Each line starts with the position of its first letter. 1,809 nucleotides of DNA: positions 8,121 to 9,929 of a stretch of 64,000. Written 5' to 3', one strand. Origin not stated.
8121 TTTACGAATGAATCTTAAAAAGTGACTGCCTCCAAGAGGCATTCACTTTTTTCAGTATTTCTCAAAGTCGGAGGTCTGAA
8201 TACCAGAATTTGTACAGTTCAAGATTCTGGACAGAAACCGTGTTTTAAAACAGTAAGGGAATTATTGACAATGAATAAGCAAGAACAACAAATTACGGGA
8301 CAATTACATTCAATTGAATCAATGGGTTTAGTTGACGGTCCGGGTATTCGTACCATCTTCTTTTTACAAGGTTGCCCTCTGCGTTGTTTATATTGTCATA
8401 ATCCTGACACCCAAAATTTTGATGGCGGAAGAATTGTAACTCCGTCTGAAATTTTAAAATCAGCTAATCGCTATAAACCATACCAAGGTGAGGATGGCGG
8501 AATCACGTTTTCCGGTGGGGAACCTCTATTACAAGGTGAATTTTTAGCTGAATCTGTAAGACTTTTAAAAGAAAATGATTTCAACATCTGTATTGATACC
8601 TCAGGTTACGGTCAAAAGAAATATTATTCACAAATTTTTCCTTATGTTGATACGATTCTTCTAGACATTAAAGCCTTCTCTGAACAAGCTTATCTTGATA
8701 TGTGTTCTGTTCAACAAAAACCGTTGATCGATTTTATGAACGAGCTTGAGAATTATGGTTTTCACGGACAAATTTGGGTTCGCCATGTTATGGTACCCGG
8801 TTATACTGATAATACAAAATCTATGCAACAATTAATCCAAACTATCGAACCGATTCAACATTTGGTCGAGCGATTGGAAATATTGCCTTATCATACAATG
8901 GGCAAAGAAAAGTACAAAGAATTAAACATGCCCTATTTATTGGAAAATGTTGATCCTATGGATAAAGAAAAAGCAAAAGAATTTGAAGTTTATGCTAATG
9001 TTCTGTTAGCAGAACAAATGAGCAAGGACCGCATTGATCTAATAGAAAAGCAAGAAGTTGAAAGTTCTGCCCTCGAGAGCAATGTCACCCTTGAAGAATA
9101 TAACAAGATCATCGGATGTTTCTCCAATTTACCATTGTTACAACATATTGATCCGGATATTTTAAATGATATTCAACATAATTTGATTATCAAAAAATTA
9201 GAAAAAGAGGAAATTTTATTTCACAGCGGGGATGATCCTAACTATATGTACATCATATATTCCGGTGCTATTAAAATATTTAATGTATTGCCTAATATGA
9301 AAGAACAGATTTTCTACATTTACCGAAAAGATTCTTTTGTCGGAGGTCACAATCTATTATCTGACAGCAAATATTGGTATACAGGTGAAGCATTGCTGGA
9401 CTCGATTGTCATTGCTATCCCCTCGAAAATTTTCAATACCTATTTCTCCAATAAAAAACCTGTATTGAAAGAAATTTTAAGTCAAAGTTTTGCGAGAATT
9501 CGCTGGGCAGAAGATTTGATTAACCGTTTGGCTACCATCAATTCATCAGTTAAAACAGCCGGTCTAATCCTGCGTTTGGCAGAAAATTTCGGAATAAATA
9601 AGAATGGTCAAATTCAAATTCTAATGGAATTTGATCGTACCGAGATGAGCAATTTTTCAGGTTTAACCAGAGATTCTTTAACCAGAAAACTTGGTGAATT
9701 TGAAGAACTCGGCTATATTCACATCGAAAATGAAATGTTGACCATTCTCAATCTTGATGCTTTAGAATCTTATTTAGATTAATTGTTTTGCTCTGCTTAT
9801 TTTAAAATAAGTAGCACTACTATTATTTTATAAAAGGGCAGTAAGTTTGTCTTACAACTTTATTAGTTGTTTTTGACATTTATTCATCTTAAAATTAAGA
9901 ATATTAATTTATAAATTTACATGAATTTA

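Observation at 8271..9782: Radical-SAM PFL activase fused in-frame to a complete Crp/Fnr-type transcription factor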

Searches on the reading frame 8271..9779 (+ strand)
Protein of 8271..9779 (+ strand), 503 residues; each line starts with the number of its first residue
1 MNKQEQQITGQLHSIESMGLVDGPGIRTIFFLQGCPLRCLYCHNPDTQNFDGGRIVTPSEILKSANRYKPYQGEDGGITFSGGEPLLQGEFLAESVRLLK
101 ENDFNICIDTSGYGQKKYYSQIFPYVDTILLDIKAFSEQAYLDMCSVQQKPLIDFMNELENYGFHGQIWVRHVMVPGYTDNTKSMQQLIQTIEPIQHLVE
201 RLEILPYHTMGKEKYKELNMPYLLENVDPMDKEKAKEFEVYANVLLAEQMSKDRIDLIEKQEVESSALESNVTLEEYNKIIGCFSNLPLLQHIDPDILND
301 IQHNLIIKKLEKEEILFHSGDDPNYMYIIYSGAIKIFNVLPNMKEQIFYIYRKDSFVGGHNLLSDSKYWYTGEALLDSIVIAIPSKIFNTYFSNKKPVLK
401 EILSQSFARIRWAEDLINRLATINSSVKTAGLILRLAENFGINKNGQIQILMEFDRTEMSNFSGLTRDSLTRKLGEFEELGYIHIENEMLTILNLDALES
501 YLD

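Call 3: search_protein_families(library=pfam, proteins=[window:8271-9779:+], max_evalue=0.01)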
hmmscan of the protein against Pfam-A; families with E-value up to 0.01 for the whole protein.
window:8271-9779:+ (503 aa): 4 families
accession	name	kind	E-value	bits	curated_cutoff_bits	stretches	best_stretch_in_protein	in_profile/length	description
PF04055.27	Radical_SAM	-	1.2e-22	81.3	29.5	1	31-182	3-158/166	Radical SAM superfamily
PF13353.11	Fer4_12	-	7.5e-18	65.6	22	1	21-132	1-114/137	4Fe-4S single cluster domain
PF00027.35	cNMP_binding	-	9.1e-16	58.1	27.5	1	308-393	2-87/89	Cyclic nucleotide-binding domain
PF13545.12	HTH_Crp_2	-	1.5e-10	41.3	27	1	429-500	3-69/70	Crp-like helix-turn-helix domain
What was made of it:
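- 9132..9455 (+): Crp/Fnr beta-barrel sensor domain (residues 288-395), including the loop NMKEQ (341-345; E345 invariant, Q346 at least 90%) that aligns with FNR residues 85-88 (GDEQ). cNMP_binding above GA (call 3).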

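Call 4: search_protein_families(library=ncbifam, proteins=[window:8271-9779:+], max_evalue=0.01)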
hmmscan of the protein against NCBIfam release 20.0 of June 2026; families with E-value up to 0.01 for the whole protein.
window:8271-9779:+ (503 aa): 44 families (the best 25 are shown)
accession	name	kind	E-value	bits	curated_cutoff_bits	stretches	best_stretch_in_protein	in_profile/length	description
TIGR02493.1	PFLA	equivalog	8.1e-77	257.7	231.75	1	12-237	2-227/235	pyruvate formate-lyase-activating protein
NF008356.0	PRK11145.1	equivalog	2.5e-60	203.8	375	1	7-237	2-232/246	pyruvate formate lyase 1-activating protein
TIGR02494.1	PFLE_PFLC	subfamily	1.7e-51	175.2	174.35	2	54-240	102-287/293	glycyl-radical enzyme activating protein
NF043069.1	T4HPD_activ_SAM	equivalog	2.5e-49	168.3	425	2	53-238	101-284/299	trans-4-hydroxy-L-proline dehydratase activase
NF048010.1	SfplDhtActHpsHDes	equivalog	8.9e-45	152.8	430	2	61-239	117-295/298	(2S)-3-sulfopropanediol dehydratase activating enzyme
NF033717.2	HPDL_rSAM_activ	equivalog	8e-44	150.1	420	2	56-239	112-293/311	4-hydroxyphenylacetate decarboxylase activase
NF033719.1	ind_deCO2_activ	equivalog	3.3e-43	148.1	425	2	53-238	108-289/302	indoleacetate decarboxylase activase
TIGR04395.1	cutC_activ_rSAM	equivalog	8.1e-37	127.1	360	2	69-241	124-296/309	choline TMA-lyase-activating enzyme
NF048008.1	SfplDhtActHpfHKleb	equivalog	6.1e-35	121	500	2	62-229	113-280/308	(2S)-3-sulfopropanediol dehydratase activating enzyme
TIGR04041.1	activase_YjjW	hypoth_equivalog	5.6e-34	117.8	250.2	2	57-218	94-250/276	YjjW family glycine radical enzyme activase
TIGR04003.1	rSAM_BssD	equivalog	1e-31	110.2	496.45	2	53-219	105-271/314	[benzylsuccinate synthase]-activating enzyme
NF007483.0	PRK10076.1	equivalog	3.4e-29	101.9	326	2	71-242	114-281/292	[formate-C-acetyltransferase]-activating enzyme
TIGR02495.1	NrdG2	equivalog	3.9e-19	68.8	131.15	1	12-139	2-127/193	anaerobic ribonucleoside-triphosphate reductase activating protein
NF008365.0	PRK11161.1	subfamily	2e-18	66.6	228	1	308-499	50-240/250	fumarate/nitrate reduction transcriptional regulator Fnr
TIGR02491.1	NrdG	equivalog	5.2e-15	55.7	126.1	1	12-101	2-92/154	anaerobic ribonucleoside-triphosphate reductase activating protein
NF008732.0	PRK11753.1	equivalog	5.9e-08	32.4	266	1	304-489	22-207/214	cAMP-activated global transcriptional regulator CRP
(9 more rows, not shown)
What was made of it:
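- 8271..9005 (+): PflA domain (residues 1-245): DGPGxR, C35-x3-C39-x2-C42, GGE, DTSG, RH and PYH motifs all invariant in the family. TIGR02493 scores above its cut-off (call 4).
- Checked: Profile searches (calls 3, 4):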

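Call 5: find_homologous_proteins(query=window:8271-9779:+, max_evalue=0.00001)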
Query window:8271-9779:+ (503 aa): 6051 proteins with E <= 0.00001 among 8000 candidates; the best 120 are listed.
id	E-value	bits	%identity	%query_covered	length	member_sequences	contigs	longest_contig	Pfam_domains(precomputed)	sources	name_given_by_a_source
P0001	0.0e+0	1137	100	100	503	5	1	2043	PF04055.28,PF13353.12,PF13545.13,PF00027.36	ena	-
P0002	0.0e+0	1030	90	100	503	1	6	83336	PF04055.28,PF13353.12,PF13545.13,PF00027.36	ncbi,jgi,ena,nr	ncbi:MAG TPA: pyruvate formate lyase-activating protein [Clostridiaceae bacterium]|nr:pyruvate forma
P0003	0.0e+0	1030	89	100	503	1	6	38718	PF04055.28,PF13353.12,PF13545.13,PF00027.36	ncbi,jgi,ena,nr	ncbi:MAG: pyruvate formate lyase-activating protein [Clostridiaceae bacterium]|nr:pyruvate formate l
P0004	0.0e+0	1014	87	100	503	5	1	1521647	PF04055.28,PF13353.12,PF13545.13,PF00027.36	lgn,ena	-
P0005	0.0e+0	1010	88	99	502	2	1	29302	PF04055.28,PF13353.12,PF13545.13,PF00027.36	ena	-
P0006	1.6e-297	1005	86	100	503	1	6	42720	PF04055.28,PF13353.12,PF13545.13,PF00027.36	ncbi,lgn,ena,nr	ncbi:MAG: pyruvate formate lyase-activating protein [Clostridiaceae bacterium]|nr:pyruvate formate l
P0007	3.4e-225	766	68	99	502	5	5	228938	PF04055.28,PF13353.12,PF13545.13,PF00027.36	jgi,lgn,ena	-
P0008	6.5e-219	746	64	100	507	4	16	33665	PF04055.28,PF13353.12,PF13545.13,PF00027.36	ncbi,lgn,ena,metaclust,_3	metaclust:\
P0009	1.1e-212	725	63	100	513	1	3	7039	PF04055.28,PF13353.12,PF13545.13,PF00027.36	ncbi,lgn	-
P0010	2.5e-208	711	61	100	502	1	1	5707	PF04055.28,PF13353.12,PF13545.13,PF00027.36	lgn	-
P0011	5.9e-203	693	60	99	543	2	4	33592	PF04055.28,PF13353.12,PF13545.13,PF00027.36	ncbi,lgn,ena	-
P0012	1.1e-188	646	57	99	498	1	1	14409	PF04055.28,PF13353.12,PF13545.13,PF00027.36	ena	-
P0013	4.4e-172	591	52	98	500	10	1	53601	PF04055.28,PF13353.12,PF13545.13,PF00027.36,PF00325.27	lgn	-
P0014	4.8e-172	591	52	98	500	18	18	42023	PF04055.28,PF13353.12,PF13545.13,PF00027.36,PF00325.27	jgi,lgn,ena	jgi:pyruvate formate lyase activating enzyme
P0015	6.9e-170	584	52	98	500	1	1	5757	PF04055.28,PF13353.12,PF13545.13,PF00027.36,PF00325.27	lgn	-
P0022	5.6e-167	574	52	98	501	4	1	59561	PF04055.28,PF13353.12,PF13545.13,PF00027.36,PF00325.27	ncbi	-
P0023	7.0e-167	574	52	98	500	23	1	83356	PF04055.28,PF13353.12,PF13545.13,PF00027.36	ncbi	-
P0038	2.3e-164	566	50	100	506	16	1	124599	PF04055.28,PF13353.12,PF13545.13,PF00027.36,PF00325.27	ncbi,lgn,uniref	ncbi:pyruvate formate-lyase-activating protein [Gallicola sp. Sow4_E12]|uniref:pyruvate formate-lyas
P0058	1.6e-162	560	51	98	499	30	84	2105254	PF04055.28,PF13353.12,PF13545.13,PF00027.36,PF00325.27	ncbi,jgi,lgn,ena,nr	ncbi:MAG: pyruvate formate-lyase-activating protein [Limnochordia bacterium]|jgi:pyruvate formate ly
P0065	2.9e-161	556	48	98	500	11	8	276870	PF04055.28,PF13353.12,PF13545.13,PF00027.36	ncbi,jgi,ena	-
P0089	2.2e-158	546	49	98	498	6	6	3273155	PF04055.28,PF13353.12,PF13545.13,PF00027.36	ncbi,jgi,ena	jgi:pyruvate formate lyase activating enzyme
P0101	2.5e-154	533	49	96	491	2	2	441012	PF04055.28,PF13353.12,PF13545.13,PF00027.36,PF00325.27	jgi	-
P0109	2.1e-148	513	48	100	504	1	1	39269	PF04055.28,PF13353.12,PF13545.13,PF00027.36,PF00325.27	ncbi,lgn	-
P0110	2.3e-141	490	44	98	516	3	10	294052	PF04055.28,PF13353.12,PF13545.13,PF00027.36,PF00325.27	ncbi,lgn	-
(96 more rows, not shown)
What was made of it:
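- The fusion is maintained from 100% down to 42% identity across several classes of Bacillota (call 5).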

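Call 6: find_related_loci(query=window:8271-9779:+, collection=genome_contigs, flank=8000)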
Query window:8271-9779:+ (503 aa) in genome_contigs; peptide patterns used: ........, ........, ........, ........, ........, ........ (x = any residue, [..] = any of these).
34 stretches matched a pattern; 7 encode a relative of the query (tblastn E <= 1e-3); 7 distinct loci.
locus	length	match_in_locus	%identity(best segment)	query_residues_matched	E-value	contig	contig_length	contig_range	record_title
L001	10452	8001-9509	89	1-503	0e+0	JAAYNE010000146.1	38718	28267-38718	MAG: Clostridiaceae bacterium isolate AS21ysBPME_111 263445_AS21, whole genome shotgun sequence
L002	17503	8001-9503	90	1-501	0e+0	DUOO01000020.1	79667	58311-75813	MAG TPA_asm: Clostridiaceae bacterium isolate AS08sgBPME_186 72379_AS08, whole genome shotgun sequence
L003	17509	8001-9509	87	1-503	0e+0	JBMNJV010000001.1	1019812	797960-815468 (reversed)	MAG: Saccharofermentanales bacterium isolate SBF912LR0HQ0039 contig_43135, whole genome shotgun sequence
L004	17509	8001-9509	86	1-503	0e+0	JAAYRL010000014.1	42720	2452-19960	MAG: Clostridiaceae bacterium isolate AS23ysBPME_19 105125_AS23, whole genome shotgun sequence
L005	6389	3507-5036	63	3-503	0e+0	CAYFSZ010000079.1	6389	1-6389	MAG TPA_asm: uncultured Mageeibacillus sp. isolate ERP107106_co2_14 genome assembly, contig: NODE_10467_length_6389_cov_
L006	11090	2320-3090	41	2-259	1e-58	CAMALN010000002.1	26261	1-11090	MAG: uncultured Lachnospiraceae bacterium isolate SRR5665903_bin.31_metaWRAP_v1.3_MAG genome assembly, contig: ERZ114488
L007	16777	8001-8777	40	1-268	8e-55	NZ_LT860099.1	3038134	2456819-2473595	Konateibacter massiliensis strain Marseille-P3773, whole genome shotgun sequence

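Call 16: find_encoding_contigs(protein=P0058, flank=6000, max_places=2)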
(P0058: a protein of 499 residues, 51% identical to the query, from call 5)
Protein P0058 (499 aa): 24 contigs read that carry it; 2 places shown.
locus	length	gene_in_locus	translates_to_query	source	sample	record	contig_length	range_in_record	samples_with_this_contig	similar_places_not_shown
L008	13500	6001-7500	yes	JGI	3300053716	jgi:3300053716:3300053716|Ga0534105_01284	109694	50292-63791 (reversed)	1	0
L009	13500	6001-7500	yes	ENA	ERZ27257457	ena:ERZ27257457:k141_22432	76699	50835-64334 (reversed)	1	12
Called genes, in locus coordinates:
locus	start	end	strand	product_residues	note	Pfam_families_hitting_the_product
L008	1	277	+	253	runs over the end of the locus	PF13936:HTH_38 (faint), PF20432:Xre-like-HTH (faint)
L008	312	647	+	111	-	-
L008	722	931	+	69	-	-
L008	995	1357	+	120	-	-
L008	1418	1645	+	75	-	-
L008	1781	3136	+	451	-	PF05496:RuvB_N (faint), PF07728:AAA_5 (faint), PF17866:AAA_lid_6 (weak), PF00004:AAA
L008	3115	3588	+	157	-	PF17866:AAA_lid_6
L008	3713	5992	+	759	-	PF02901:PFL-like, PF01228:Gly_radical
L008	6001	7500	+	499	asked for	PF13353:Fer4_12, PF04055:Radical_SAM, PF00027:cNMP_binding, PF13545:HTH_Crp_2, PF00325:Crp (weak)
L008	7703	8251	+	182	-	PF07385:Lyx_isomer (weak)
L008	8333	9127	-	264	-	PF01261:AP_endonuc_2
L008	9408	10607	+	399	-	PF13412:HTH_24, PF01047:MarR, PF09339:HTH_IclR (weak), PF12802:MarR_2 (faint), PF00480:ROK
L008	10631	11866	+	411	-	-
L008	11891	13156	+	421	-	PF09861:Lar_N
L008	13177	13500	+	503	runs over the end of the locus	PF16257:UxaE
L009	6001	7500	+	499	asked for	PF13353:Fer4_12, PF04055:Radical_SAM, PF00027:cNMP_binding, PF13545:HTH_Crp_2, PF00325:Crp (weak)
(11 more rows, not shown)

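Call 17: find_encoding_contigs(protein=P0038, flank=6000, max_places=2)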
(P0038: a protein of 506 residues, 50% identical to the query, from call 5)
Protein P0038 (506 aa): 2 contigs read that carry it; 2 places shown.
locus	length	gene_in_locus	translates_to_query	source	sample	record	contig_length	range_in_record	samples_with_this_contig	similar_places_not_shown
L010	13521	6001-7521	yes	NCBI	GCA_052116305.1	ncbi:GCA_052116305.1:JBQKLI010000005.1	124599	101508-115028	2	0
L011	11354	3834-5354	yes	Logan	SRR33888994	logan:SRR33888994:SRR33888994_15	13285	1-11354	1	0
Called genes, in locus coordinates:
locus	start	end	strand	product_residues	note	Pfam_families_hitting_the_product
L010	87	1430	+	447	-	PF01266:DAO (faint), PF03486:HI0933_like (faint), PF07992:Pyr_redox_2, PF13450:NAD_binding_8 (faint), PF13738:Pyr_redox_3 (weak), PF00070:Pyr_redox, PF02852:Pyr_redox_dim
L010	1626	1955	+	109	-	-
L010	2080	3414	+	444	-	PF00375:SDF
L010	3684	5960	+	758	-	PF02901:PFL-like, PF01228:Gly_radical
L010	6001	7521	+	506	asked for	PF04055:Radical_SAM, PF13353:Fer4_12, PF00027:cNMP_binding, PF13545:HTH_Crp_2, PF00325:Crp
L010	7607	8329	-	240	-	-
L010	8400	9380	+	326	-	PF00389:2-Hacid_dh, PF02826:2-Hacid_dh_C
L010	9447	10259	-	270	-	PF00753:Lactamase_B, PF12706:Lactamase_B_2 (weak)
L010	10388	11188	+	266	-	PF02634:FdhD-NarQ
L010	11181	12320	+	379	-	PF00266:Aminotran_5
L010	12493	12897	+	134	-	PF03965:Penicillinase_R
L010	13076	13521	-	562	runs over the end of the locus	PF09972:DUF2207, PF20990:DUF2207_C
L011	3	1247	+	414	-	?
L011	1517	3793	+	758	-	PF02901:PFL-like, PF01228:Gly_radical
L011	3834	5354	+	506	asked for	PF04055:Radical_SAM, PF13353:Fer4_12, PF00027:cNMP_binding, PF13545:HTH_Crp_2, PF00325:Crp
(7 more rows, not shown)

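Call 41: predict_structure(alignment_id=A2)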
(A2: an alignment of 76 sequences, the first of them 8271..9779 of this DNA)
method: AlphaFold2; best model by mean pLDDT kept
length: 503 residues; sequences in the alignment: 76
mean_pLDDT: 89.4   pTM: 0.55
mean pLDDT of the five models: 89.4, 85.9, 85.2, 84.6, 83.0
residues with pLDDT >= 90: 302; 70-90: 181; 50-70: 12; < 50: 8
segments of 3 or more residues with pLDDT < 50: 1-5, 264-266
pLDDT, mean of each block of 10 residues (from residue 1): 63 88 90 94 90 94 95 90 95 98 97 97 98 94 94 97 95 95 97 93 93 92 92 97 90 68 57 87 87 84 90 92 93 91 84 89 90 94 91 88 83 83 87 87 88 80 86 92 91 92 82
secondary structure, 60 per line:
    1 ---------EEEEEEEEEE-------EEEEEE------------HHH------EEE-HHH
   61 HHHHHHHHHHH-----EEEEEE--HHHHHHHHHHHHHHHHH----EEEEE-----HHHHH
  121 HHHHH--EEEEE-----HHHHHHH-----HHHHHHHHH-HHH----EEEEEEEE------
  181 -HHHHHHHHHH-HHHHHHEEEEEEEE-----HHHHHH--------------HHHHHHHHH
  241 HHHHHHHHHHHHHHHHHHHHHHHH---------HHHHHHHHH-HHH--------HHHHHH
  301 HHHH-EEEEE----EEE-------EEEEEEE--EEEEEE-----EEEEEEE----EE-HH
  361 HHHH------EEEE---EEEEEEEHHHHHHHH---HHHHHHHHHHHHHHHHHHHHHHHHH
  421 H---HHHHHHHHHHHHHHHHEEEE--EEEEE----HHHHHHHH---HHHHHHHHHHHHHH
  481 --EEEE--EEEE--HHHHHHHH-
elements in order: E10-19 E27-32 E54-56 H58-71 E77-82 H85-101 E106-110 H116-125 E128-132 H138-144 H150-158 E167-174 H182-191 H193-198 E199-206 H212-217 H232-264 H274-282 H295-304 E306-310 E315-317 E325-331 E334-339 E345-351 H359-364 E371-374 E378-384 H385-392 H396-421 H425-440 E441-444 E447-451 H456-463 H467-480 E483-486 E489-492 H495-502
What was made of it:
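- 9006..9131 (+): Linker (residues ~246-287): continuation of the PflA C-terminal helix, a low-confidence break, then a short helix; E/K/R/L-rich. AF2 shows a helix at 232-264 and mean pLDDT of 68 and 57 for residue blocks 251-260 and 261-270 (call 41).
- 9456..9533 (+): Long C-helix (residues 396-421) with the family hallmark (F/Y).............; the dimerisation helix by homology. AF2 helix 396-421 (call 41).
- On Crp/Fnr superfamily of transcription factors: AF2 helix at 396-421 between the barrel and the HTH (call 41).
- Checked: Structure: the AlphaFold2 model has mean pLDDT 89.4 (call 41).
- AF2 gives no defined domain-domain packing (pTM 0.55, call 41).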

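Call 59: fold_search(model_id=the predicted structure, library=pdb)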
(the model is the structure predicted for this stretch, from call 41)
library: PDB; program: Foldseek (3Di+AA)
matches with E <= 10: 1748; with E <= 0.001: 710
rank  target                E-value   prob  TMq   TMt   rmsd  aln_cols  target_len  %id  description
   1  3c8f                  1.2e-23  1.00  0.44  0.87   2.2       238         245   34  4Fe-4S-Pyruvate formate-lyase Activating Enzyme with partially disordered AdoMet (released 2008-10-28)
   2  8fo0                  2.6e-23  1.00  0.43  0.86   2.3       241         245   34  The structure of a crystallizable variant of E. coli pyruvate formate-lyase activating enzyme bound to a partially cleav (released 2023-05-24)
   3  3cb8_A                1.4e-22  1.00  0.42  0.85   2.4       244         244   34  4Fe-4S-Pyruvate formate-lyase activating enzyme in complex with AdoMet and a peptide substrate (released 2008-10-28)
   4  3d0s_A                1.1e-19  1.00  0.41  0.87   2.9       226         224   17  cAMP receptor protein from m.tuberculosis, cAMP-free form (released 2009-02-03)
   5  3i54_D                2.0e-19  1.00  0.40  0.84   3.3       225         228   17  Crystal structure of MtbCRP in complex with cAMP (released 2009-09-08)
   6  4a2u_H                2.8e-19  1.00  0.41  0.86   2.8       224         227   16  CRP(CAP) from Myco. Tuberculosis, with cAMP (released 2012-10-10)
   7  4byy_A                4.6e-19  1.00  0.39  0.79   3.7       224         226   17  Apo GlxR (released 2014-07-30)
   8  3r6s_A                5.5e-19  1.00  0.41  0.87   2.7       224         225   17  Crystal structure of GlxR transcription factor from Corynebacterium glutamicum with cAMP (released 2012-03-28)
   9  3r6s_C                6.2e-19  1.00  0.40  0.85   3.0       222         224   18  Crystal structure of GlxR transcription factor from Corynebacterium glutamicum with cAMP (released 2012-03-28)
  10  3i54_C                9.2e-19  1.00  0.39  0.90   2.0       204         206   17  Crystal structure of MtbCRP in complex with cAMP (released 2009-09-08)
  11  3i54_A                9.2e-19  1.00  0.40  0.85   3.1       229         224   16  Crystal structure of MtbCRP in complex with cAMP (released 2009-09-08)
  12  4a2u_F                1.1e-18  1.00  0.41  0.87   2.8       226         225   17  CRP(CAP) from Myco. Tuberculosis, with cAMP (released 2012-10-10)
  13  4cyd_A                1.4e-18  1.00  0.41  0.87   2.6       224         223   17  GlxR bound to cAMP (released 2014-12-17)
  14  3r6s_F                3.4e-18  1.00  0.40  0.85   3.0       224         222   17  Crystal structure of GlxR transcription factor from Corynebacterium glutamicum with cAMP (released 2012-03-28)
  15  3mzh_A                8.5e-18  1.00  0.41  0.87   2.8       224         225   16  Crystal structure of cAMP receptor protein from mycobacterium tuberculosis in complex with cAMP and its DNA binding el (released 2011-06-08)
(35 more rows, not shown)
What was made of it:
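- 8271..9005 (+): Foldseek matches 3c8f/3cb8 with TM 0.85-0.87 (call 59).
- On Crp/Fnr superfamily of transcription factors: Foldseek TM 0.74-0.90 to MtbCRP, GlxR, NtcA and FNR (call 59).
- Closest known: CRP / CAP. Same: Best fold matches for the C-half (TM up to 0.87, call 59).
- Checked: Foldseek matches the N-half to E. coli PFL-AE 3c8f/3cb8 (TM 0.85-0.87, 34% identity) and the C-half to MtbCRP, GlxR and FNR (TM up to 0.87) (call 59).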
